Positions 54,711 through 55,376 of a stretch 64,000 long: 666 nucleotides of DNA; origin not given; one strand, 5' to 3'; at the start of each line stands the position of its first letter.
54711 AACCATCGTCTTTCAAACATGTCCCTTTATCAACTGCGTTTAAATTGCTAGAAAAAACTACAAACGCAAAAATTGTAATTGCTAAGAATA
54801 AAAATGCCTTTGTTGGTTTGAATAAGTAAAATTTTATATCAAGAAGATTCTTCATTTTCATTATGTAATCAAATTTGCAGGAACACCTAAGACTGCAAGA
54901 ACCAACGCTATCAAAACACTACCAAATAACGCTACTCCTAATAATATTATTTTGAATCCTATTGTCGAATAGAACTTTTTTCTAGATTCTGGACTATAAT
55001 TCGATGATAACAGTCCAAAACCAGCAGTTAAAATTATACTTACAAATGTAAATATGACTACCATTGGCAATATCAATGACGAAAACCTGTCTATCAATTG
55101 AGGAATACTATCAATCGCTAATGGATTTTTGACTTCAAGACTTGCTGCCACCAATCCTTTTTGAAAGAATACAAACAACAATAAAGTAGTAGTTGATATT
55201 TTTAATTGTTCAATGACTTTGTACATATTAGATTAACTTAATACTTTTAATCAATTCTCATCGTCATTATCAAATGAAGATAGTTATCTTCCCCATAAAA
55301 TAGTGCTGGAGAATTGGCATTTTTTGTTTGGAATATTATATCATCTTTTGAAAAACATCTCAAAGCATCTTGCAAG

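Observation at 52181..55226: Co-oriented array of six small Cys-containing membrane proteins downstream of dnaN sharing a TM-loop-TM hairpin core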

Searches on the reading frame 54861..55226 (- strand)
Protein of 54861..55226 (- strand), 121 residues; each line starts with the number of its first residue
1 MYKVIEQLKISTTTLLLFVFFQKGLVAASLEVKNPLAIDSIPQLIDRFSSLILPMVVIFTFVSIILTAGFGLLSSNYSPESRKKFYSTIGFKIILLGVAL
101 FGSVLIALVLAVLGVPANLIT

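Call 3: search_protein_families(library=pfam, proteins=[window:54861-55226:-], max_evalue=1)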
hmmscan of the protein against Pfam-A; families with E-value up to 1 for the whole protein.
window:54861-55226:- (121 aa): 2 families
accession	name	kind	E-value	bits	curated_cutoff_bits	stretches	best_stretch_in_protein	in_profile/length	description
PF24364.1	DUF7520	-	0.00058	20.2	27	1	56-113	6-65/78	Family of unknown function (DUF7520)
PF24661.1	DUF7649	-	0.021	15.4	27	1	62-113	28-80/85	Domain of unknown function (DUF7649)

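Call 4: search_protein_families(library=ncbifam, proteins=[window:54861-55226:-], max_evalue=1)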
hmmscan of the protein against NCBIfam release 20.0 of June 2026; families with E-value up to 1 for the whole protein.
window:54861-55226:- (121 aa): 1 family
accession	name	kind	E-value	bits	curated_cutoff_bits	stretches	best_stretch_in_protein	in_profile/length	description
NF045849.1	ICE_MMCAP2_0565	equivalog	0.0047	16.6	40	1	39-111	7-78/80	Mbov_0395 family pilin-like conjugal transfer protein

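Call 13: find_homologous_proteins(query=window:54861-55226:-, max_evalue=1)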
Query window:54861-55226:- (121 aa): 1 proteins with E <= 1 among 544 candidates.
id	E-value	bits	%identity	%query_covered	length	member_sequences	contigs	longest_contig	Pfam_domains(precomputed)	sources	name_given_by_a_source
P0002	1.4e-60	220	95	100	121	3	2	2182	-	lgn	-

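Call 15: find_encoding_contigs(protein=P0002, flank=10000, max_places=10)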
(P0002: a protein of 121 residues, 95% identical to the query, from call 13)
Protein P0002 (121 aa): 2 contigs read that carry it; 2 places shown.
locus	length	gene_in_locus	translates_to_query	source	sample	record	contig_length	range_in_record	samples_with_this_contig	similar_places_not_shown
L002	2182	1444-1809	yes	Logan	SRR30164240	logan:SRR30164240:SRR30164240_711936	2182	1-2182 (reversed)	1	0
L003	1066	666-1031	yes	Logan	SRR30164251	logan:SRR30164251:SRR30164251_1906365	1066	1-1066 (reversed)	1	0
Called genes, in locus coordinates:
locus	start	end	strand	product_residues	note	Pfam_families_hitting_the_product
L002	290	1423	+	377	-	PF00712:DNA_pol3_beta (faint), PF02767:DNA_pol3_beta_2 (weak), PF02768:DNA_pol3_beta_3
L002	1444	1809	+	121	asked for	-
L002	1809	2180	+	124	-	?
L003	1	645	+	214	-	?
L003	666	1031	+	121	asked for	-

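Call 19: search_solved_structures(query=window:54861-55226:-, max_evalue=10)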
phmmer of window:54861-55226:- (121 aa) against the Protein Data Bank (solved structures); distinct sequences matched with E-value up to 10: 14.
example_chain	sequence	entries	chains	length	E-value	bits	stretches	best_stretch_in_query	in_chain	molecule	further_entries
2k77_A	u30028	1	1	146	0.15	15.7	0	79-118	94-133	Negative regulator of genetic competence clpC/mecB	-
2y1r_A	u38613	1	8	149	0.17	15.6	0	79-118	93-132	NEGATIVE REGULATOR OF GENETIC COMPETENCE CLPC/MECB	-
2y1q_A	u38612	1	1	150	0.17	15.6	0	79-118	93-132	NEGATIVE REGULATOR OF GENETIC COMPETENCE CLPC/MECB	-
7lj5_A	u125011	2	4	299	0.18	15.5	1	58-107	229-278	Isoform 2 of Potassium channel subfamily K member 4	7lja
8otk_A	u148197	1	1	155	0.18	15.5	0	79-118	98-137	ATP-dependent Clp protease ATP-binding subunit ClpC / Negative regulator of tic competence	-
8b3s_Z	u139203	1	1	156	0.18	15.5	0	79-118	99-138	ATP-dependent Clp protease ATP-binding subunit ClpC / Negative regulator of tic competence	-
5hbn_A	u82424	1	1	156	0.2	15.4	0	79-118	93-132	Negative regulator of genetic competence ClpC/MecB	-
4rue_A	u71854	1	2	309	0.4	14.4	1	58-107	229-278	Potassium channel subfamily K member 4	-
4p15_A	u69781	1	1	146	0.53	14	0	79-118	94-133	Bacillus lehensis ClpC N-terminal domain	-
4wfe_A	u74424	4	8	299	0.85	13.3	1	58-107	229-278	Potassium channel subfamily K member 4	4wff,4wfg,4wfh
7ljb_A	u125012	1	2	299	0.92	13.2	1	58-107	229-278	Isoform 2 of Potassium channel subfamily K member 4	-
3um7_A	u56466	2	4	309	0.92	13.2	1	58-107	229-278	Potassium channel subfamily K member 4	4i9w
4ruf_A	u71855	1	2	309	2.4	11.9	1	58-107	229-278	Potassium channel subfamily K member 4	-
8ue2_A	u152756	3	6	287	9.5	9.9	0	57-106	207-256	Potassium channel subfamily K member 2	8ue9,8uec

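Call 40: search_solved_structures(query=A2, max_evalue=10)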
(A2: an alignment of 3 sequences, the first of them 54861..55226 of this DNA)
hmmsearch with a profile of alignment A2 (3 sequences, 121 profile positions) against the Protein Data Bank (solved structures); distinct sequences matched with E-value up to 10: 0.

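Call 56: predict_structure(alignment_id=A4)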
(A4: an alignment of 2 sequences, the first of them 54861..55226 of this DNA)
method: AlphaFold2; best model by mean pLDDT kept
length: 121 residues; sequences in the alignment: 2
mean_pLDDT: 63.4   pTM: 0.42
mean pLDDT of the five models: 63.4, 63.1, 61.0, 60.6, 58.0
residues with pLDDT >= 90: 0; 70-90: 44; 50-70: 63; < 50: 14
segments of 3 or more residues with pLDDT < 50: 1-9, 119-121
pLDDT, mean of each block of 10 residues (from residue 1): 41 57 58 52 63 70 74 72 73 74 70 58 42
secondary structure, 60 per line:
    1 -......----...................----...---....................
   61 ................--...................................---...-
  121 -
elements in order: H2-7 H12-30 H41-76 H79-113

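Call 60: fold_search(model_id=the predicted structure, library=pdb)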
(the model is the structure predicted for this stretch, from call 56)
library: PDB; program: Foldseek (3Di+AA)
matches with E <= 10: 27; with E <= 0.001: 0
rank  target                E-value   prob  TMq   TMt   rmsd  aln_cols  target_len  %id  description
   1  9div_E                2.0e+00  0.23  0.39  0.37  10.1       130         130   13  The crystal structure of de novo designed ChuA binding protein C8 (released 2025-05-21)
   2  9div_B                2.4e+00  0.30  0.43  0.39   7.5       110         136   14  The crystal structure of de novo designed ChuA binding protein C8 (released 2025-05-21)
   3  9div_A                3.5e+00  0.14  0.38  0.35  10.3       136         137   15  The crystal structure of de novo designed ChuA binding protein C8 (released 2025-05-21)
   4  9div_C                3.8e+00  0.14  0.38  0.33  10.7       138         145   16  The crystal structure of de novo designed ChuA binding protein C8 (released 2025-05-21)
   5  3uum_A                4.5e+00  0.08  0.28  0.28   9.2       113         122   14  Crystal Structure of N-terminal first spectrin repeat of utrophin (released 2012-09-19)
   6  8zal_B                5.0e+00  0.11  0.35  0.16  16.4       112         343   12  EmrAB-TolC MFS-type tripartite multidrug efflux pump EA (released 2025-04-30)
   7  7tvb                  5.0e+00  0.10  0.32  0.09  19.0        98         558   18  Stat5A Core in Complex with AK305 (released 2023-02-15)
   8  3uul_B                5.3e+00  0.08  0.30  0.30   8.4       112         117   14  Crystal Structure of first N-terminal utrophin spectrin repeat (released 2012-09-19)
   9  9dzw_A                5.6e+00  0.10  0.36  0.33  14.9       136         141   18  De novo calcium channel hexamer, CalC6_3 with DHR extensions (released 2025-10-01)
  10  7uc7                  5.9e+00  0.10  0.32  0.09  14.6        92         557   18  Stat5a Core in complex with Compound 17 (released 2023-02-15)
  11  9div_G                6.6e+00  0.08  0.34  0.33  10.9       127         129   16  The crystal structure of de novo designed ChuA binding protein C8 (released 2025-05-21)
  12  7jg5_3                7.0e+00  0.14  0.40  0.53   4.3        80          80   19  Cryo-EM structure of bedaquiline-free Mycobacterium smegmatis ATP synthase rotational state 1 (released 2020-08-19)
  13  6vbu_2                7.0e+00  0.07  0.29  0.08  10.8        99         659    8  Structure of the bovine BBSome complex (released 2020-01-29)
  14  8h9j_N                7.0e+00  0.06  0.32  0.19  12.3       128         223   22  Human ATP synthase state2 subregion 3 (released 2023-05-31)
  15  3uul_A                7.0e+00  0.06  0.28  0.29   9.4       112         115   13  Crystal Structure of first N-terminal utrophin spectrin repeat (released 2012-09-19)
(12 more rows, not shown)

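Call 65: list_cluster_members(proteins=[P0006, window:54861-55226:-, window:54256-54861:-, window:53618-54226:-, window:53050-53556:-, window:52181-52609:-, L004:4561-4941:+, P0007])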
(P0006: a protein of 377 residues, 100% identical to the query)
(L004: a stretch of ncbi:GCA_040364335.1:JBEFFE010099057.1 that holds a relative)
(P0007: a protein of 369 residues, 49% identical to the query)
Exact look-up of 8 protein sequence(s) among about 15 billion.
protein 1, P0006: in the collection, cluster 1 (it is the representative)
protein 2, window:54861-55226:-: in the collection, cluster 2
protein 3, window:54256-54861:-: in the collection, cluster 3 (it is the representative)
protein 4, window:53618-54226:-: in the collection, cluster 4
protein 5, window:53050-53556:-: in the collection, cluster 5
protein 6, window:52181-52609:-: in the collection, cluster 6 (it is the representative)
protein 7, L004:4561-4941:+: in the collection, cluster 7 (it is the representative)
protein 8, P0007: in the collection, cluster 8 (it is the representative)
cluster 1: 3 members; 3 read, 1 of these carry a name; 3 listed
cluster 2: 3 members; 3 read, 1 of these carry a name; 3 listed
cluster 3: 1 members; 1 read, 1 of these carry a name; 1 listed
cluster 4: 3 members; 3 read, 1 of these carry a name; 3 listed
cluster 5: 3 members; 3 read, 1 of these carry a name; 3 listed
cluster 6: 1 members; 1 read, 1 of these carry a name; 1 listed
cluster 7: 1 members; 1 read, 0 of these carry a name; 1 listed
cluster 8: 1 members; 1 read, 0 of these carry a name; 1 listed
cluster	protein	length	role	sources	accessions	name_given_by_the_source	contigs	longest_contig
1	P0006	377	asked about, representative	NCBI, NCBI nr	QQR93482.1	DNA polymerase III subunit beta [bacterium] | MAG: DNA polymerase III subunit beta [bacterium]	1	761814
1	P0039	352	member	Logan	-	-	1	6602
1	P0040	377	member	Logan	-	-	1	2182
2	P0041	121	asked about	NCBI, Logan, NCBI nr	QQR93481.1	hypothetical protein IPJ91_03475 [bacterium] | MAG: hypothetical protein IPJ91_03475 [bacterium]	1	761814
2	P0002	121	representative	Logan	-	-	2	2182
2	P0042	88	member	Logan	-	-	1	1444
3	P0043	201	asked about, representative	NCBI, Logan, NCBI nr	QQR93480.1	hypothetical protein IPJ91_03470 [bacterium] | MAG: hypothetical protein IPJ91_03470 [bacterium]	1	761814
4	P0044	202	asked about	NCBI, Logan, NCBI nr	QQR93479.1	hypothetical protein IPJ91_03465 [bacterium] | MAG: hypothetical protein IPJ91_03465 [bacterium]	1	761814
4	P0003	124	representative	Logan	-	-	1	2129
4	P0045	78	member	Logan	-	-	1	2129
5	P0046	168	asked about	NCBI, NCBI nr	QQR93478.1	hypothetical protein IPJ91_03460 [bacterium] | MAG: hypothetical protein IPJ91_03460 [bacterium]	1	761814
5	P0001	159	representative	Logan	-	-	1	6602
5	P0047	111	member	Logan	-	-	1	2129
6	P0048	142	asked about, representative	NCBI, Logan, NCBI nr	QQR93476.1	hypothetical protein IPJ91_03450 [bacterium] | MAG: hypothetical protein IPJ91_03450 [bacterium]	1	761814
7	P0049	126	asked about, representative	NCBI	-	-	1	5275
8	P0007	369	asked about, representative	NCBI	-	-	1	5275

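Call 70: search_protein_families(library=ncbifam, proteins=[P0002], max_evalue=1)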
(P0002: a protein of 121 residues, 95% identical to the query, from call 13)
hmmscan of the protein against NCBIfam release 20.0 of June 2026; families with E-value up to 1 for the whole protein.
P0002 (121 aa): 0 families

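Call 71: search_protein_families(library=pfam, proteins=[P0002], max_evalue=1)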
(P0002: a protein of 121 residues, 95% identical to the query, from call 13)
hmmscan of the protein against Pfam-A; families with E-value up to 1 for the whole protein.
P0002 (121 aa): 2 families
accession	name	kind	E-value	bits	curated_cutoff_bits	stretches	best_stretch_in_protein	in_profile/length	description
PF24364.1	DUF7520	-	0.00035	20.9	27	1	56-113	6-65/78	Family of unknown function (DUF7520)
PF24661.1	DUF7649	-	0.02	15.4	27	1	62-113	28-80/85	Domain of unknown function (DUF7649)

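Call 85: search_protein_families(library=phrogs, proteins=[window:54861-55226:-], max_evalue=0.1)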
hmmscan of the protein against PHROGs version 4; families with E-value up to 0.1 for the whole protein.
window:54861-55226:- (121 aa): 0 families
